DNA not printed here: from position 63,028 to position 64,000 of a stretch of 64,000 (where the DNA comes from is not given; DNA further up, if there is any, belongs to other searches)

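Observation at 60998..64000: Second locus of the novel family: the paralog is convergent and stop-to-stop with another helical/hydrophobic-hairpin protein, and divergent from a STAS-like gene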

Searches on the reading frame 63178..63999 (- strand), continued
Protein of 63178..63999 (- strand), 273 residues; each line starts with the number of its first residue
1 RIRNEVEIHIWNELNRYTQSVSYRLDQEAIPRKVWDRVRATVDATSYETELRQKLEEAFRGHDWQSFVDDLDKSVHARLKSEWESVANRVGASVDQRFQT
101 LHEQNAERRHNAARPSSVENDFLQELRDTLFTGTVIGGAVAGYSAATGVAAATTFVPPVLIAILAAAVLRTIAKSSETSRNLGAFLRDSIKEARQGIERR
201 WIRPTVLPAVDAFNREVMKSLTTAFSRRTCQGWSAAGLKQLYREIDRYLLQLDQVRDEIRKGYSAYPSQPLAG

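Call 50: search_protein_families(library=ncbifam, proteins=[P0004], max_evalue=0.01)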
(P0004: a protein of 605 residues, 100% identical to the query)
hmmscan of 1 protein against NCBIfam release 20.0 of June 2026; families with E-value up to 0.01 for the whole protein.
P0004 (605 aa): 22 families
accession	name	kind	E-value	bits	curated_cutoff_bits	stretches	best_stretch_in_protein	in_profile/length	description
NF000908.1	PRK00089.1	equivalog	1.3e-13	51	237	2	156-250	55-152/291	GTPase Era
TIGR03594.1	GTPase_EngA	equivalog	6.7e-13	48.4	306.7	2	153-239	49-138/432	ribosome biogenesis GTPase Der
TIGR03918.1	GTP_HydF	equivalog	1.4e-10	40.6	325.55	1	146-234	50-140/392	[FeFe] hydrogenase H-cluster maturation GTPase HydF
TIGR00231.1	small_GTP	domain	2.3e-10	40.5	42.5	1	57-240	3-140/164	GTP-binding protein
NF052648.1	DynmDynABac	equivalog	3.6e-10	38.4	1600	1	55-237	39-217/1187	dynamin GTPase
TIGR00450.1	mnmE_trmE_thdF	equivalog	2.8e-08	33.3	252.6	1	36-92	189-245/446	tRNA uridine-5-carboxymethylaminomethyl(34) synthesis GTPase MnmE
TIGR00436.1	era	equivalog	4.9e-07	29.4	116.25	0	59-85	2-28/270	GTPase Era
NF002828.0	PRK03003.1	equivalog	4.9e-07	28.7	631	1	159-225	95-165/477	ribosome biogenesis GTPase Der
NF003661.0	PRK05291.1-3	equivalog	1.1e-06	28.4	380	1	49-97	208-257/448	tRNA uridine-5-carboxymethylaminomethyl(34) synthesis GTPase MnmE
NF009891.0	PRK13351.1-1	equivalog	1.2e-05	24.1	597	1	152-236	74-154/681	elongation factor G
NF009381.0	PRK12740.1-5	subfamily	1.5e-05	23.7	583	1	153-238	75-156/692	elongation factor G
TIGR03156.1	GTP_HflX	equivalog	6.2e-05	22.1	216.75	0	45-91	177-223/351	GTPase HflX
NF007368.0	PRK09866.1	equivalog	7.3e-05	21.2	1146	1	30-99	38-111/742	clamp-binding protein CrfC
NF041922.1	DLP_LeoA_gen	subfamily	0.00031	19.9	325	0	153-190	96-141/532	LeoA/HP0731 family dynamin-like GTPase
TIGR03596.1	GTPase_YlqF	equivalog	0.00035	20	208.2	0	52-85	113-146/276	ribosome biogenesis GTPase YlqF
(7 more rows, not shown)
